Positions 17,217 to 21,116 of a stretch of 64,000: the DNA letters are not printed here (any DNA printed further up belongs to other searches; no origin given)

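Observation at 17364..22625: P1B-type ATPase homologue with all catalytic motifs degenerate, a candidate pseudo-pump, fused to a roughly 800-aa N-terminal extension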

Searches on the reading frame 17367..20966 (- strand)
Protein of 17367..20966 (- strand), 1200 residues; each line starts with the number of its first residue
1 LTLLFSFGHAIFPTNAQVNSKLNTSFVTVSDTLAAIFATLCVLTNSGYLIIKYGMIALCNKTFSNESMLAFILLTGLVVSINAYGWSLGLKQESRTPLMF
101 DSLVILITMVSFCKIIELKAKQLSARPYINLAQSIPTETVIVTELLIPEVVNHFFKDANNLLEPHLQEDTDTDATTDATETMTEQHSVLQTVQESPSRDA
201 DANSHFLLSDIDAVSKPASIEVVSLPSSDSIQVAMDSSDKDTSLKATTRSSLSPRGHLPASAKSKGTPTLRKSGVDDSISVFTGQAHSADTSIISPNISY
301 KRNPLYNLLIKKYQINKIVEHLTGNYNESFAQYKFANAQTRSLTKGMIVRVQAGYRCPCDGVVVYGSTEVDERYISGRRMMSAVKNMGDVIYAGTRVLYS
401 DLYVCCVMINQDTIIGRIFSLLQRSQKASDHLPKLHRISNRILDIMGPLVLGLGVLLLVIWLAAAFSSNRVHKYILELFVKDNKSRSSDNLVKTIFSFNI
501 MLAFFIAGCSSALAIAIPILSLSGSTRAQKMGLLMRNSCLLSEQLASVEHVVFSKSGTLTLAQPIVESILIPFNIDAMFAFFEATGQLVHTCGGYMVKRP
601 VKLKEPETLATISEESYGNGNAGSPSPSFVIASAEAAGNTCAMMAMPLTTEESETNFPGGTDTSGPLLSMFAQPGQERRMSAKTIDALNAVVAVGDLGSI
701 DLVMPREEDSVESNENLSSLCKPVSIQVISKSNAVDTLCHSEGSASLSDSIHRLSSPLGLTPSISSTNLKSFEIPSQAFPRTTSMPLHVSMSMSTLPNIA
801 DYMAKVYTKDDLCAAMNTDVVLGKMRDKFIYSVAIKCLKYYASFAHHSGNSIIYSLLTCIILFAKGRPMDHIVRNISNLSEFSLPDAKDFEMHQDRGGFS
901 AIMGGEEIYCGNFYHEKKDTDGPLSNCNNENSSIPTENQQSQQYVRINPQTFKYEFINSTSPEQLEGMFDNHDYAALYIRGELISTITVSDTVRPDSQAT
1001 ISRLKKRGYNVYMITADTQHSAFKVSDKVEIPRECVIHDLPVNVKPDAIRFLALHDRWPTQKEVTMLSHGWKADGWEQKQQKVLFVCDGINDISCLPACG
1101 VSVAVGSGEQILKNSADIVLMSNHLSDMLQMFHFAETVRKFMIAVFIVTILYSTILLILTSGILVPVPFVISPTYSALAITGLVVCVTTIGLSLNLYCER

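Call 27: search_protein_representatives(protein=window:17367-20966:-)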
Query: 1200 residues. Proteins with E-value up to 0.001 (for the whole library): 18019; up to 1e-10: 7088; up to 1e-30: 40. The best 150 are listed.
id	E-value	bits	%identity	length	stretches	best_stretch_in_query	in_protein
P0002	0.0e+00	2662.9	99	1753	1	1-1200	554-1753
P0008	2.5e-251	853.2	45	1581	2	276-1199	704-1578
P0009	3.4e-131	455.4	35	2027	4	295-647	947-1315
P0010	5.0e-114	398.5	33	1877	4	303-603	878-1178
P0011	6.9e-57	209.3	96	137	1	322-423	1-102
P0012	2.0e-37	144.8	29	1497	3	343-567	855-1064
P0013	6.7e-37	143.1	29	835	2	344-590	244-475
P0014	2.9e-36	141.0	29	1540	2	983-1197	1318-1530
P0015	5.0e-35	136.9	30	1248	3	343-565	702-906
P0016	6.9e-35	136.4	29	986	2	343-569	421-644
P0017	2.8e-34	134.4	28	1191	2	338-577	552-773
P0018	8.7e-34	132.8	31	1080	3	343-571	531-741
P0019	8.9e-34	132.8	30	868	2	340-574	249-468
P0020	2.6e-33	131.2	26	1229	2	333-564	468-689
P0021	4.1e-33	130.6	31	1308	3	343-577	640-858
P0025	1.1e-32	129.2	32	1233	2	345-565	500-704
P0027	1.8e-32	128.4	32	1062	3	341-569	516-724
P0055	2.9e-30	121.1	29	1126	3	341-564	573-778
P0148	1.5e-27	112.1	26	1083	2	343-568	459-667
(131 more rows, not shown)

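Call 29: list_cluster_members(proteins=[P0008, P0009, P0010, P0002, P0005, P0006])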
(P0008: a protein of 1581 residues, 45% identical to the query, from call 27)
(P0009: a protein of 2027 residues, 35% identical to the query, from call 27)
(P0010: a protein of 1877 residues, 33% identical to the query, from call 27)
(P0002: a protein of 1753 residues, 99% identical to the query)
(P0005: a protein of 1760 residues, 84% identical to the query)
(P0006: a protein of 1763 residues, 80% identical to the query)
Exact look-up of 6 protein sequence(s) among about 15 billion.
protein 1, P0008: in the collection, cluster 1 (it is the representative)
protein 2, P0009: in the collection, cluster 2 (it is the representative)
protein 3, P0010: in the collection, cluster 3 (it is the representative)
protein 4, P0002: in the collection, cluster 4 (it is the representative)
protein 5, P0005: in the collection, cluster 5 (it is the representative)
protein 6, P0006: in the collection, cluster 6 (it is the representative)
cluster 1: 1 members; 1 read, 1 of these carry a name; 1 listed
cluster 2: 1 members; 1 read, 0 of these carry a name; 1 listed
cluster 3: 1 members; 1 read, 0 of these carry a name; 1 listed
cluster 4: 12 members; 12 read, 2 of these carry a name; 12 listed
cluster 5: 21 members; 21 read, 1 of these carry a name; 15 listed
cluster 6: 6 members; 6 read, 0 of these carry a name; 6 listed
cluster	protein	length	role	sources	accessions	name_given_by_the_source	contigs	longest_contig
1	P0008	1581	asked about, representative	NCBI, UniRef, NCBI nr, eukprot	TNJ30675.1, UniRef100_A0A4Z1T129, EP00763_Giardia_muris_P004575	Copper-transporting P-type ATPase [Giardia muris] | Copper-transporting P-type ATPase n=1 Tax=Giardia muris TaxID=5742 RepID=A0A4Z1T129_GIAMU | TNJ30675.1 Copper-transporting P-type ATPase [Giardia muris]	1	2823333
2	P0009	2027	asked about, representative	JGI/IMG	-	-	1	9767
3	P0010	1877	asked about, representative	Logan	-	-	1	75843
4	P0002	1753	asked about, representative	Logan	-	-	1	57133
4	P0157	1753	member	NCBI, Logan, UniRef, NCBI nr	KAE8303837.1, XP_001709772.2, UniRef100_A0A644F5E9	Copper-transporting P-type ATPase [Giardia duodenalis] | Copper-transporting P-type ATPase n=1 Tax=Giardia intestinalis (strain ATCC 50803 / WB ... | Copper-transporting P-type ATPase [Giardia intestinalis]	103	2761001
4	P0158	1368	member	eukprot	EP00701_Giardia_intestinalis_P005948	XP_001709772.1 Copper-transporting P-type ATPase [Giardia lamblia ATCC 50803]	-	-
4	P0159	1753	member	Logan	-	-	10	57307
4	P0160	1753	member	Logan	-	-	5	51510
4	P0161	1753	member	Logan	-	-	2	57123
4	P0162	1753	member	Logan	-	-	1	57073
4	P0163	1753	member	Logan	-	-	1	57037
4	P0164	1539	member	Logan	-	-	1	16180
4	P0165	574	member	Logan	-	-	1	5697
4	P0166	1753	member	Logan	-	-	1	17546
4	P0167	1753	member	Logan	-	-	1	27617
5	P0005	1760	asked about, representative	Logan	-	-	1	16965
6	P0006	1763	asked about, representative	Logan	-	-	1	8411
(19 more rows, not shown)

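Call 30: find_encoding_contigs(protein=P0010, flank=10000, max_places=2)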
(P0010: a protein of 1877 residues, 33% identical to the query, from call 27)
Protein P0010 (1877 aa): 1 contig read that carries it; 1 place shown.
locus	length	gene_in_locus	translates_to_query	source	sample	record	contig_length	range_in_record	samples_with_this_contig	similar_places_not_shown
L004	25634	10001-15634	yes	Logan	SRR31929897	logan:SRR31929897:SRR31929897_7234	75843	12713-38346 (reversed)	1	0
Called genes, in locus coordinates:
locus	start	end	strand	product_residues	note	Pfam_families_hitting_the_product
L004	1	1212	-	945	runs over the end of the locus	-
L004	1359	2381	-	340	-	PF00112:Peptidase_C1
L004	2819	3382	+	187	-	PF02996:Prefoldin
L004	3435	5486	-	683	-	-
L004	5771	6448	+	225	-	-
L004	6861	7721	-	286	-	-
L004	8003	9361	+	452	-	PF00643:zf-B_box (faint)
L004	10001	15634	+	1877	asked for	PF00122:E1-E2_ATPase, PF00702:Hydrolase (weak)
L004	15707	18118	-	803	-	-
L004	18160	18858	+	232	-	-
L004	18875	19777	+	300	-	-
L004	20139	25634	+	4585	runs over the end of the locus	-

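Call 31: find_encoding_contigs(protein=P0009, flank=10000, max_places=2)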
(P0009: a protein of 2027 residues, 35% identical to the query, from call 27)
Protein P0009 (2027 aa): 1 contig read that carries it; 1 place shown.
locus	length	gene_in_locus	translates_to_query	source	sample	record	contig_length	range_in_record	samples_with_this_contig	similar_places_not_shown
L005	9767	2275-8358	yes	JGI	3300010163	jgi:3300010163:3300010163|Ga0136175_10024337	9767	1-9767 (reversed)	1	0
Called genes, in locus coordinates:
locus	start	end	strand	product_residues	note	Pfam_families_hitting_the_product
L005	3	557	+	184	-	?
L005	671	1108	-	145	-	-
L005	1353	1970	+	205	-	-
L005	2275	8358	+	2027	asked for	PF00122:E1-E2_ATPase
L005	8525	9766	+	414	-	?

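Call 60: predict_structure(alignment_id=A3)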
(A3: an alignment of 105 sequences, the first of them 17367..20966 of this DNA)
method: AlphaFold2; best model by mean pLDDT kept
length: 1200 residues; sequences in the alignment: 105
mean_pLDDT: 70.8   pTM: 0.67
mean pLDDT of the five models: 70.8, 70.8, 70.6, 70.5, 69.4
residues with pLDDT >= 90: 432; 70-90: 323; 50-70: 92; < 50: 353
segments of 3 or more residues with pLDDT < 50: 158-302, 603-680, 691-800, 917-933
pLDDT, mean of each block of 10 residues (from residue 1): 78 81 77 92 91 94 91 95 88 78 90 84 76 89 95 66 26 32 33 39 36 36 27 27 36 40 39 30 27 29 75 95 93 96 97 96 94 69 84 93 96 79 65 82 90 96 92 81 70 91 93 87 88 89 95 95 90 89 84 67 43 36 31 26 32 34 30 29 54 37 28 31 33 36 36 32 29 36 32 38 68 87 89 93 88 87 81 59 89 82 93 60 40 53 90 88 84 89 92 95 98 93 95 95 89 93 88 68 90 88 85 84 93 96 93 93 77 89 91 88
secondary structure, 60 per line:
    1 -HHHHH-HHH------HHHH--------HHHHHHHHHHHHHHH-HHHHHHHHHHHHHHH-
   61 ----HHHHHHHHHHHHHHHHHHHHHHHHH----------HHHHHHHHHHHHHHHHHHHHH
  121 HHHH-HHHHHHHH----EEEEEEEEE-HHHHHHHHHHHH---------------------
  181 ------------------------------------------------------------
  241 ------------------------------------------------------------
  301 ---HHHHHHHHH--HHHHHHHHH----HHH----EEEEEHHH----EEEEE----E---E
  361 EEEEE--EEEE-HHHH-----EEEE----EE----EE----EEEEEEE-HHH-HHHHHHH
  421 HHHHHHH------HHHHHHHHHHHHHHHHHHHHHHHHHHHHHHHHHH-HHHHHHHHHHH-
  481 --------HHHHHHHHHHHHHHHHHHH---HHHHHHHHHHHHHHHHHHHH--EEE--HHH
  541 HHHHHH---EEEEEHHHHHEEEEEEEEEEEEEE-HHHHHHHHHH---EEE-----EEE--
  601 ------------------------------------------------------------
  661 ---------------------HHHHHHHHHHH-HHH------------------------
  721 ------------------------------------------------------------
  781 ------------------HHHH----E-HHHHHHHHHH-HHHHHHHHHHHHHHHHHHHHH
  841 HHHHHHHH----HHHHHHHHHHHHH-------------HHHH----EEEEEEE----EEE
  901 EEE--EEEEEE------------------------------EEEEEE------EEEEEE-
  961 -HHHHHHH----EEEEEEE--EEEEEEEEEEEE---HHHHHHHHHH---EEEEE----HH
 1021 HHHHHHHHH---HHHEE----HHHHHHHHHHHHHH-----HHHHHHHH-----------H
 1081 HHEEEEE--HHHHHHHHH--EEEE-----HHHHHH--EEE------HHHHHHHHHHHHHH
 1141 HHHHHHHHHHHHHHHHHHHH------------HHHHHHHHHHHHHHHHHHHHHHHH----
elements in order (helices of 4 or more, strands of 3 or more residues): H2-6 H17-20 H29-43 H45-59 H65-89 H100-124 H126-133 E138-146 H148-159 H304-312 H315-323 E335-339 E347-351 E360-365 E368-371 H373-376 E382-385 E402-408 H414-427 H434-467 H469-479 H489-507 H511-530 E533-535 H538-546 E550-554 H555-559 E560-573 H575-584 E588-590 E596-598 H682-692 H799-802 H809-818 H820-848 H853-865 H879-882 E887-893 E898-903 E906-911 E942-947 E954-959 H962-968 E973-979 E982-993 H997-1006 E1010-1014 H1019-1029 H1042-1055 H1061-1068 E1083-1087 H1090-1098 E1101-1104 H1110-1115 E1118-1120 H1127-1160 H1173-1196

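Call 64: fold_search(model_id=the predicted structure, library=pdb)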
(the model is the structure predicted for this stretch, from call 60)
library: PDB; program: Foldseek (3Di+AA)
matches with E <= 10: 596; with E <= 0.001: 266
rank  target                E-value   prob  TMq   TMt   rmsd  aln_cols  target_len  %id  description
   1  7si7                  1.2e-23  1.00  0.37  0.58  12.7      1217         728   13  Structure of ATP7B in state 2 (released 2022-03-16)
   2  7si6                  1.2e-23  1.00  0.37  0.49  12.5      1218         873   13  Structure of ATP7B in state 1 (released 2022-03-16)
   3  7si3                  5.7e-23  1.00  0.37  0.50  12.3      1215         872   12  Consensus structure of ATP7B (released 2022-03-16)
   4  7xuk                  1.1e-22  1.00  0.45  0.64   7.8      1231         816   12  Structure of ATP7B C983S/C985S/D1027A mutant in presence of ATOX1 (released 2023-04-26)
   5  4umw                  4.0e-22  1.00  0.28  0.52  15.8       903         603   13  CRYSTAL STRUCTURE OF A ZINC-TRANSPORTING PIB-TYPE ATPASE IN E2.PI STATE (released 2014-08-13)
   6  7xun                  5.0e-22  1.00  0.47  0.73   7.2      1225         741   13  Structure of ATP7B C983S/C985S/D1027A mutant (released 2023-04-26)
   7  7r0g_A                1.6e-21  1.00  0.35  0.62  10.0       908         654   15  STRUCTURAL BASIS OF ION UPTAKE IN COPPER-TRANSPORTING P1B-TYPE ATPASES (released 2022-09-14)
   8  7r0g_B                1.3e-20  1.00  0.36  0.64   9.8       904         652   15  STRUCTURAL BASIS OF ION UPTAKE IN COPPER-TRANSPORTING P1B-TYPE ATPASES (released 2022-09-14)
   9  4bbj                  2.3e-20  1.00  0.34  0.56  11.5      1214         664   11  Copper-transporting PIB-ATPase in complex with beryllium fluoride representing the E2P state (released 2013-12-11)
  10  4umv                  1.1e-18  1.00  0.26  0.47  16.0       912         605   13  CRYSTAL STRUCTURE OF A ZINC-TRANSPORTING PIB-TYPE ATPASE IN THE E2P STATE (released 2014-08-13)
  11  3rfu_A                1.2e-18  1.00  0.34  0.57  12.8      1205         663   12  Crystal structure of a copper-transporting PIB-type ATPase (released 2011-06-29)
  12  8q75                  1.5e-18  1.00  0.26  0.38  14.2       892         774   14  Copper-transporting ATPase HMA4 in E2P state with AlF (released 2024-06-26)
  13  7qbz                  7.3e-18  1.00  0.28  0.49  17.1       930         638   14  Crystal structure Cadmium translocating P-type ATPase (released 2022-03-23)
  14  6yso_B                1.5e-17  1.00  0.28  0.34  20.0      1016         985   12  Crystal structure of the (SR) Ca2+-ATPase solved by vanadium SAD phasing (released 2020-11-04)
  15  3j09_A                1.8e-17  1.00  0.28  0.44  10.3       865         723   15  High resolution helical reconstruction of the bacterial p-type ATPase copper transporter CopA (released 2011-08-24)
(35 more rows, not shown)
